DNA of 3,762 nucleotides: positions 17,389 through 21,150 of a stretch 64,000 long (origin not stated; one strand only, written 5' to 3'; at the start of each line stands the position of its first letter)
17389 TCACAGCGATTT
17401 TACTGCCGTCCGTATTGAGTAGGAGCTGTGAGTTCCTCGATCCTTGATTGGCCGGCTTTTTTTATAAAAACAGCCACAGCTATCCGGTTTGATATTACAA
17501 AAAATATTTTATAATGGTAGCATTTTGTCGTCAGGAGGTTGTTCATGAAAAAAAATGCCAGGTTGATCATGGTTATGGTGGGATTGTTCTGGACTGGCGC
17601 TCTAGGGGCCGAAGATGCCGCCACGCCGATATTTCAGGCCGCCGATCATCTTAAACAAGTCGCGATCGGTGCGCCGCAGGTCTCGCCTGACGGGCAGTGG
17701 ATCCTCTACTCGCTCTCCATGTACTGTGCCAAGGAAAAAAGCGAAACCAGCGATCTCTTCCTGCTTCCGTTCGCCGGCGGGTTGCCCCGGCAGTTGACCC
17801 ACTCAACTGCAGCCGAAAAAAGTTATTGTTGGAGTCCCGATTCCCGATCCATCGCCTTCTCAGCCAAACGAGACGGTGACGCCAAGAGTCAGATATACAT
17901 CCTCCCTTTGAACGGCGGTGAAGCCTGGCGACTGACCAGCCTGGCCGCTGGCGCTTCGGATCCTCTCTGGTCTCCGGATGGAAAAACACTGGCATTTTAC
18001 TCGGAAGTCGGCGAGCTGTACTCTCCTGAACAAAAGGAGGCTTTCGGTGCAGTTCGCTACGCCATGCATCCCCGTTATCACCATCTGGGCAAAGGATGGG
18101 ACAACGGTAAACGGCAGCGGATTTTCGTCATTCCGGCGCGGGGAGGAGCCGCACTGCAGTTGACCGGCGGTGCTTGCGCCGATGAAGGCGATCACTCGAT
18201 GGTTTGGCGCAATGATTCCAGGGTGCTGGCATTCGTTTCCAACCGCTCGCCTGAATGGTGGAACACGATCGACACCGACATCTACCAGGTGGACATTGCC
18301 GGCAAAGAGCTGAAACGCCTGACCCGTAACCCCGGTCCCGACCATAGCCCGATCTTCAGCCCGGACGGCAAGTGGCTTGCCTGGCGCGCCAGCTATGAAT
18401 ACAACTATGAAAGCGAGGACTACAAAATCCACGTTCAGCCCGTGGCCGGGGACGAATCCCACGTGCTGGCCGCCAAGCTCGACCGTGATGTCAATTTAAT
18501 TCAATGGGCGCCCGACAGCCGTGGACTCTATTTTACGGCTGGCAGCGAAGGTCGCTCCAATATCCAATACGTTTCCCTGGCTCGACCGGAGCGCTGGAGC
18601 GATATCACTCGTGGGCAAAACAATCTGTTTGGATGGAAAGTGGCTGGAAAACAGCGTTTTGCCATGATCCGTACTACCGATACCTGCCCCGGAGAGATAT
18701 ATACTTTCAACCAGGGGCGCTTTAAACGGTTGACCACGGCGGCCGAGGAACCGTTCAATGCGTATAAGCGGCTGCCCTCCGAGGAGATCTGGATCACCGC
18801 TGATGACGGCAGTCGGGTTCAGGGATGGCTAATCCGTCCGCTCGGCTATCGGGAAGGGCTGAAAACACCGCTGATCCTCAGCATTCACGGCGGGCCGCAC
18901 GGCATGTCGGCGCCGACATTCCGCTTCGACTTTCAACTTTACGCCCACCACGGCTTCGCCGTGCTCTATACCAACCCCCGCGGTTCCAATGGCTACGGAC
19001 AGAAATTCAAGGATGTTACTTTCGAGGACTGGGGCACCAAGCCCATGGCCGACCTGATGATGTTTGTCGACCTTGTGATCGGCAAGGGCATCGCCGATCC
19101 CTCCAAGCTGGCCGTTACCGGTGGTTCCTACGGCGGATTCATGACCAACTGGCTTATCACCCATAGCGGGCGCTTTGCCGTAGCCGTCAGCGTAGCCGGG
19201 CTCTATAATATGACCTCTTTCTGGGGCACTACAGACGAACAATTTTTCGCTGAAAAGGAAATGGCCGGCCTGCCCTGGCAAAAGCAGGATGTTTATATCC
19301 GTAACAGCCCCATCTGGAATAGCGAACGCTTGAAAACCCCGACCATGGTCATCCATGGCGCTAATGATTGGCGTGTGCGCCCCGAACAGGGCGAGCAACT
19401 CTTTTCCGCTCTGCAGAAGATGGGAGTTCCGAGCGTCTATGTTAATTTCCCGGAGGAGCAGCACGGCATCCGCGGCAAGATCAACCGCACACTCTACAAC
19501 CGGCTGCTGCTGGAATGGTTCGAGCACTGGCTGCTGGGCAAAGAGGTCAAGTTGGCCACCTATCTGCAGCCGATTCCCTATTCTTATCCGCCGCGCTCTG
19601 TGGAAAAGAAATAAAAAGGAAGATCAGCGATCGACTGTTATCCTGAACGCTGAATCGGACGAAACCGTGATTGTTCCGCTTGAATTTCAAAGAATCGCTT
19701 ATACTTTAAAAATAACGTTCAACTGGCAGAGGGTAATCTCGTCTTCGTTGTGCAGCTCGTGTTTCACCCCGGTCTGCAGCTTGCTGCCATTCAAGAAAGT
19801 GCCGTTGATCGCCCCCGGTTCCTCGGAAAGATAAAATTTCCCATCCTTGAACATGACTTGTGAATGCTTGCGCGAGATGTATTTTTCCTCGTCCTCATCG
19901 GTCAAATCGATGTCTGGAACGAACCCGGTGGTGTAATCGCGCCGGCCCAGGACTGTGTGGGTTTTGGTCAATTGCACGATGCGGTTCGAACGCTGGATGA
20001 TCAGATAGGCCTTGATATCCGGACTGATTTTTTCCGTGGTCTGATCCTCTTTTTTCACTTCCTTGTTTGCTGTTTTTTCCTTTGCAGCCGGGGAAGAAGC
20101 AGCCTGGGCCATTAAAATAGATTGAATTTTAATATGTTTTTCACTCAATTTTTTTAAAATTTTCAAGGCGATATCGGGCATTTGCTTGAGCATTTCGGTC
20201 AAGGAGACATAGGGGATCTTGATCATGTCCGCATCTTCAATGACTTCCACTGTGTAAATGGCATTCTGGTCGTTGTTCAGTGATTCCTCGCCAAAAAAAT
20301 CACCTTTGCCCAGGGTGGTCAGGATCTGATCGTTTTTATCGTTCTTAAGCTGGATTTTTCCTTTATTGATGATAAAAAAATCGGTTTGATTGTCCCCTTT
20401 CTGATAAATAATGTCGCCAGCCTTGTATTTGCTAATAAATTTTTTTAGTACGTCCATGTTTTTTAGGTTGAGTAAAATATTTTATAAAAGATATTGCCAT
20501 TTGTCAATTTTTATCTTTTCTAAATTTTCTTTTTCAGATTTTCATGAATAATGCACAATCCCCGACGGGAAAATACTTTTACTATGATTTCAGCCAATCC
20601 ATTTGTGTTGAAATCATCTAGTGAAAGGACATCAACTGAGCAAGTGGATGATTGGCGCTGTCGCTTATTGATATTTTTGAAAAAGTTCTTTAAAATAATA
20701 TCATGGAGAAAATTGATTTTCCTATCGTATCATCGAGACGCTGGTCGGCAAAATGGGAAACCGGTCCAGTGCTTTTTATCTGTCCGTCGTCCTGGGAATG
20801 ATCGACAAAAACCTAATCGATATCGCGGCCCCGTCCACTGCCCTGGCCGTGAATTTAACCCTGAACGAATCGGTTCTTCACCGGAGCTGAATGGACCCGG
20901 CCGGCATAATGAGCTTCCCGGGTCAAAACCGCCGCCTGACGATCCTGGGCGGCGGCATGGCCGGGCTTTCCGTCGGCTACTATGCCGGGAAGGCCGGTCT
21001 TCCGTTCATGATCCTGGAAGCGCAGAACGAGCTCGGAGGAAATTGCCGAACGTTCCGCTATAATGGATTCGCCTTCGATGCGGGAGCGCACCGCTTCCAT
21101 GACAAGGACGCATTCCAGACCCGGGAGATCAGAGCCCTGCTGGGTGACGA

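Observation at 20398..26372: High-GC three-gene cassette (~5.5 kb) bracketed by diverged direct copies of a host promoter plus the first 20 codons of the cNMP/FHA gene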

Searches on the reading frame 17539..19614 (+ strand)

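Call 7: search_protein_families(library=pfam, proteins=[window:17539-19614:+], max_evalue=0.01)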
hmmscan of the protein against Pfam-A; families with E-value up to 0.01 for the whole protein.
window:17539-19614:+ (691 aa): 11 families
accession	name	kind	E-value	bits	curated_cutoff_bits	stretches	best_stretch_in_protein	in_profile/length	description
PF00326.27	Peptidase_S9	-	6.2e-52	176.6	22.6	1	459-665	1-210/213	Prolyl oligopeptidase family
PF07676.18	PD40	-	5.4e-28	96.7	20.9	3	258-282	1-25/38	WD40-like Beta Propeller Repeat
PF02129.25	Peptidase_S15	-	2.5e-09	37.7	23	1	423-560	1-134/262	X-Pro dipeptidyl-peptidase (S15 family)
PF00930.27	DPPIV_N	-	2.2e-08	33.7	22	0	220-279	285-342/354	Dipeptidyl peptidase IV (DPP IV) N-terminal region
PF02897.21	Peptidase_S9_N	-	4.1e-05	23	24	0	95-157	128-189/414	Prolyl oligopeptidase, N-terminal beta-propeller domain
PF20434.5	BD-FAE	-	0.00015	21.8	26.8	1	544-625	131-215/215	BD-FAE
PF12146.15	Hydrolase_4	-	0.0002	21.2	27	0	595-627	187-219/239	Serine aminopeptidase, S33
PF00561.26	Abhydrolase_1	-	0.00031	20.9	25.8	0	444-571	1-118/245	alpha/beta hydrolase fold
PF25174.1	Beta-prop_THOC3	-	0.0016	17.9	305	0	271-330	219-269/272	THOC3 beta-propeller domain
PF07859.19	Abhydrolase_3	-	0.0075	16.5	25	0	519-644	68-208/210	alpha/beta hydrolase fold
PF05448.18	AXE1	-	0.0089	15.3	21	0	422-533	64-187/321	Acetyl xylan esterase (AXE1)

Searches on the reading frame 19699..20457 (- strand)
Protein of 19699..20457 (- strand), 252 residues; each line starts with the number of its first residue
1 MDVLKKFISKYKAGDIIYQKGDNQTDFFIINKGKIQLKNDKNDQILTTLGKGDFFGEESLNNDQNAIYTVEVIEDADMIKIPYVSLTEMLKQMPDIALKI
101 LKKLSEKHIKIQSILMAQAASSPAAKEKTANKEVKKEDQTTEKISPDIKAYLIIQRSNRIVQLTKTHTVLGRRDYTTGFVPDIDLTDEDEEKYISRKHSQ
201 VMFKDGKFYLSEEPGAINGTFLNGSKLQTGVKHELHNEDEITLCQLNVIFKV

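Call 7: search_protein_families(library=pfam, proteins=[window:19699-20457:-], max_evalue=0.01)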
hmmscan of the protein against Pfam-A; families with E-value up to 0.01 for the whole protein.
window:19699-20457:- (252 aa): 2 families
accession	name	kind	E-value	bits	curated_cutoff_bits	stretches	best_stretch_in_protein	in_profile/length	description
PF00027.35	cNMP_binding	-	2.5e-18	66.3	27.5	1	10-92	3-88/89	Cyclic nucleotide-binding domain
PF00498.31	FHA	-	4.1e-10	40.4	20.7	1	169-243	2-66/67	FHA domain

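Call 14: find_encoding_contigs(protein=window:19699-20457:-, flank=10000, max_places=10)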
Protein window:19699-20457:- (252 aa): 1 contig read that carries it; 1 place shown.
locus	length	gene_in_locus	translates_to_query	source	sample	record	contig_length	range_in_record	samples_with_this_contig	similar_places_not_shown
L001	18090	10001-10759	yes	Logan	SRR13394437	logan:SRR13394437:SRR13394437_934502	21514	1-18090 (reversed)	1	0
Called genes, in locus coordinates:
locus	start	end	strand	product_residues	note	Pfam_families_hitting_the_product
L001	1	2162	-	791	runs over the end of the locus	-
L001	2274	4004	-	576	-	PF02838:Glyco_hydro_20b, PF18088:Glyco_H_20C_C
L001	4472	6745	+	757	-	-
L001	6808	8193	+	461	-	PF02310:B12-binding, PF04055:Radical_SAM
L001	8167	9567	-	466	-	PF01593:Amino_oxidase, PF13450:NAD_binding_8, PF03275:GLF (faint)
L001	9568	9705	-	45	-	-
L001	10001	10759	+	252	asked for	PF00027:cNMP_binding, PF00498:FHA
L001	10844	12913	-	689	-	PF00930:DPPIV_N (faint), PF26549:Tricorn_N, PF26550:Tricorn_2nd, PF26549:Tricorn_N (weak), PF07676:PD40, PF26549:Tricorn_N, PF02129:Peptidase_S15 (faint), PF00326:Peptidase_S9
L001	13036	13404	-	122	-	-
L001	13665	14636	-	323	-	PF00685:Sulfotransfer_1, PF13469:Sulfotransfer_3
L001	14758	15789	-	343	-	PF08545:ACP_syn_III (weak), PF08541:ACP_syn_III_C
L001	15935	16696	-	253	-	PF03099:BPL_LplA_LipB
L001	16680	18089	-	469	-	?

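Call 16: find_homologous_proteins(query=window:19699-20457:-, max_evalue=0.00001)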
Query window:19699-20457:- (252 aa): 300 proteins with E <= 0.00001 among 699 candidates; the best 120 are listed.
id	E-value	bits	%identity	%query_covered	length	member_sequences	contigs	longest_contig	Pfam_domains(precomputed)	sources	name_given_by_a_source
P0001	6.6e-147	505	94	100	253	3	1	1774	PF00498.32,PF00027.36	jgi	jgi:CRP-like cAMP-binding protein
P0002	1.7e-145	501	91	100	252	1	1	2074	PF00498.32,PF00027.36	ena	-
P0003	1.4e-144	498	91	100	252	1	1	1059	PF00498.32,PF00027.36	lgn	-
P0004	6.2e-144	495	91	100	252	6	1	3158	PF00498.32,PF00027.36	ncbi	ncbi:MAG: cyclic nucleotide-binding domain-containing protein [Chrysiogenales bacterium]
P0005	1.3e-142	491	90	100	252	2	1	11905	PF00498.32,PF00027.36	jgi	jgi:CRP-like cAMP-binding protein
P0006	3.7e-142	490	89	100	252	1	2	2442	PF00498.32,PF00027.36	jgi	jgi:CRP-like cAMP-binding protein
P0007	7.9e-142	489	89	100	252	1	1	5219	PF00498.32,PF00027.36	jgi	jgi:CRP-like cAMP-binding protein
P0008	9.6e-142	488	88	100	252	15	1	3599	PF00498.32,PF00027.36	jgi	jgi:CRP-like cAMP-binding protein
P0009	5.6e-141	486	89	100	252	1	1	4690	PF00498.32,PF00027.36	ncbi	-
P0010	5.6e-140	483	88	100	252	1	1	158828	PF00498.32,PF00027.36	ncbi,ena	-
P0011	6.4e-140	482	87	100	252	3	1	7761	PF00498.32,PF00027.36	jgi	jgi:CRP-like cAMP-binding protein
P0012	8.8e-140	482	87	100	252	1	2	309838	PF00498.32,PF00027.36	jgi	jgi:CRP-like cAMP-binding protein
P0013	1.1e-139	482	89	100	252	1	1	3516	PF00498.32,PF00027.36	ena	-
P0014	1.3e-139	481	88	100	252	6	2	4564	PF00498.32,PF00027.36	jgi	jgi:CRP-like cAMP-binding protein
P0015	1.8e-139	481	87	100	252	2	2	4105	PF00498.32,PF00027.36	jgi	jgi:CRP-like cAMP-binding protein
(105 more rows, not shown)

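Call 18: find_related_loci(query=A1, collection=genome_contigs, flank=10000)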
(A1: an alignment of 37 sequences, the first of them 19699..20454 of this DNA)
Query A1 (251 aa) in genome_contigs; peptide patterns used: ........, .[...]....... (x = any residue, [..] = any of these).
103 stretches matched a pattern; 60 encode a relative of the query (tblastn E <= 1e-3); 60 distinct loci.
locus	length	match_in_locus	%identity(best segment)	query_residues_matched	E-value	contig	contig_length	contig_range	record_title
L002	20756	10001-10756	94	1-251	2e-157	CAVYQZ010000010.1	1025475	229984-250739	MAG: Candidatus Aminicenantes bacterium isolate MFD04716.bin.2.288 genome assembly, contig: contig_5963, whole genome sh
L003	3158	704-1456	91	1-251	2e-160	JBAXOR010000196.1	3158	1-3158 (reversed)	MAG: Chrysiogenales bacterium isolate ELA510 MAG510_196, whole genome shotgun sequence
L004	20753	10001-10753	87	1-251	1e-144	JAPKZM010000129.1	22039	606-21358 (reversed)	MAG: Candidatus Aminicenantes bacterium isolate LacPavin_0920_SED5_MAG_56_9 LacPavin_0920_SED5_scaffold_1006112, whole g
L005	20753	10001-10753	84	1-251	5e-141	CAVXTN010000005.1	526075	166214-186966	MAG: Candidatus Aminicenantes bacterium isolate MFD05942.bin.2.108 genome assembly, contig: contig_16333, whole genome s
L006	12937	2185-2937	82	1-251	3e-139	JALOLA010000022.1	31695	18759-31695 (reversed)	MAG: Acidobacteria bacterium isolate Prado013 scaffold_670, whole genome shotgun sequence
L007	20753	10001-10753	82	1-251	2e-139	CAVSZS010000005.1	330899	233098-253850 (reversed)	MAG: Candidatus Aminicenantes bacterium isolate MFD04716.bin.1.273 genome assembly, contig: contig_25895, whole genome s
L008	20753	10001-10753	82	1-251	1e-138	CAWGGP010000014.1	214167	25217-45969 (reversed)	MAG: Candidatus Aminicenantes bacterium isolate MFD01872.bin.2.146 genome assembly, contig: contig_81544, whole genome s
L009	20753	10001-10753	81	1-251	8e-138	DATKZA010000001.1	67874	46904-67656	MAG TPA_asm: Patescibacteria group bacterium isolate SMAG_U14233 k141_1657876, whole genome shotgun sequence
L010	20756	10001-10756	82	1-251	2e-137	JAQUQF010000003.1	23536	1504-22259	MAG: Acidobacteriota bacterium isolate STD1_43 NODE_4642_length_23536_cov_3.000128_Sandtown_D1, whole genome shotgun seq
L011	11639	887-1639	81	1-251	1e-137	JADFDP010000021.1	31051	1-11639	MAG: Candidatus Aminicenantes bacterium isolate QR_Bin.23 NODE_21_length_31051_cov_15.7054, whole genome shotgun sequenc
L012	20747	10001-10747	81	1-251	4e-137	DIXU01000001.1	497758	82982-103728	MAG TPA_asm: Candidatus Aminicenantes bacterium UBA6072 UBA6072_contig_76, whole genome shotgun sequence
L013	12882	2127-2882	79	1-251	3e-137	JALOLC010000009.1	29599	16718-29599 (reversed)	MAG: Acidobacteria bacterium isolate Prado015 scaffold_1600, whole genome shotgun sequence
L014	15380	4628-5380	81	1-251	2e-136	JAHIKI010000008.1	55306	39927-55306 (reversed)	MAG: Acidobacteria bacterium isolate KR13_N1.mb.47 KR13_N1.mb.47_k141_14672, whole genome shotgun sequence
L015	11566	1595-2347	80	1-251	4e-136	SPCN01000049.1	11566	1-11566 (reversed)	MAG: Chrysiogenales bacterium isolate das_tool.metabat2.18 k141_364401, whole genome shotgun sequence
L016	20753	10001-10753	80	1-251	1e-135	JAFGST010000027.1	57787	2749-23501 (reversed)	MAG: Candidatus Aminicenantes bacterium isolate Zod_Metabat.920 k87_1170703, whole genome shotgun sequence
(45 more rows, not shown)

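Call 48: search_protein_families(library=ncbifam, proteins=[window:19699-20457:-], max_evalue=0.001)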
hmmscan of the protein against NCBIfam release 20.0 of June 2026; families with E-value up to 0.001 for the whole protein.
window:19699-20457:- (252 aa): 11 families
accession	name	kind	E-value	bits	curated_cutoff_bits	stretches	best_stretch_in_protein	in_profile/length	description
TIGR03354.1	VI_FHA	hypoth_equivalog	5e-11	43.1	120.25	1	153-248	4-99/420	type VI secretion system-associated FHA domain protein TagH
NF008732.0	PRK11753.1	equivalog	1.5e-09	37.7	266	1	8-107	25-128/214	cAMP-activated global transcriptional regulator CRP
NF041163.2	encap_f2b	equivalog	1.4e-07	31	400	1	9-104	98-197/450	family 2B encapsulin nanocompartment shell protein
NF049868.1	FhaB_Rv0019c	equivalog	2.3e-07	31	125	1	123-236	41-146/158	FHA domain-containing protein FhaB/FipA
NF041660.2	oxygluDhInhib_OdhI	equivalog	2.2e-06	27.5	200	1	126-250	14-127/130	oxoglutarate dehydrogenase inhibitor Odhl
TIGR03896.1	cyc_nuc_ocin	subfamily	2.4e-06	27.2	161.05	1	11-104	166-262/317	bacteriocin-type transport-associated protein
NF008365.0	PRK11161.1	subfamily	5.2e-06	25.9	228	1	12-116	53-159/250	fumarate/nitrate reduction transcriptional regulator Fnr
NF007707.0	PRK10402.1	subfamily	4.4e-05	23.2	180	1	8-122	33-149/226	transcriptional regulator YeiL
NF010499.0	PRK13918.1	equivalog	9.1e-05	22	274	1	10-113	16-118/205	CRP/FNR family transcriptional regulator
NF058543.1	ActPatMycb56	equivalog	0.00028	19.8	460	1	11-101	24-115/317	acetyltransferase Pat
NF052518.1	TransRegLdrP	equivalog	0.00067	19.7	300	0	12-79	5-74/195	transcriptional regulator LdrP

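Call 80: search_protein_families(library=pfam, proteins=[L002:13094-13840:-], max_evalue=0.01)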
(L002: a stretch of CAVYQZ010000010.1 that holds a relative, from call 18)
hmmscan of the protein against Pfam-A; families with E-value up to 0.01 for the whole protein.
L002:13094-13840:- (248 aa): 0 families

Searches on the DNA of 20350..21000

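Call 30: search_rna_families(source=window, start=20350, end=21000, threshold=evalue, max_evalue=5)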
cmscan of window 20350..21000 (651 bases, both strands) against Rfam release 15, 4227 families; matches with E-value up to 5: 4.
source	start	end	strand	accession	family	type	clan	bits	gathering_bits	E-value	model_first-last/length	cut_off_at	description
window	20929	20997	-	RF02949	Cupriavidus-1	Gene; sRNA;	-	19.9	45.5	1.8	1-78/78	no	Cupriavidus-1 RNA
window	20518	20541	+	RF01354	CRISPR-DR45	Gene; CRISPR;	-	18.3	37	2.8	1-24/24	no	CRISPR RNA direct repeat element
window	20363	20411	+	RF00204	snoR12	Gene; snRNA; snoRNA; CD-box;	-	16.7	39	3.8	1-83/83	no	Small nucleolar RNA R12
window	20889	20957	+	RF01670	P17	Gene; sRNA;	-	11.8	45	1.7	1-282/282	no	Pseudomonas sRNA P17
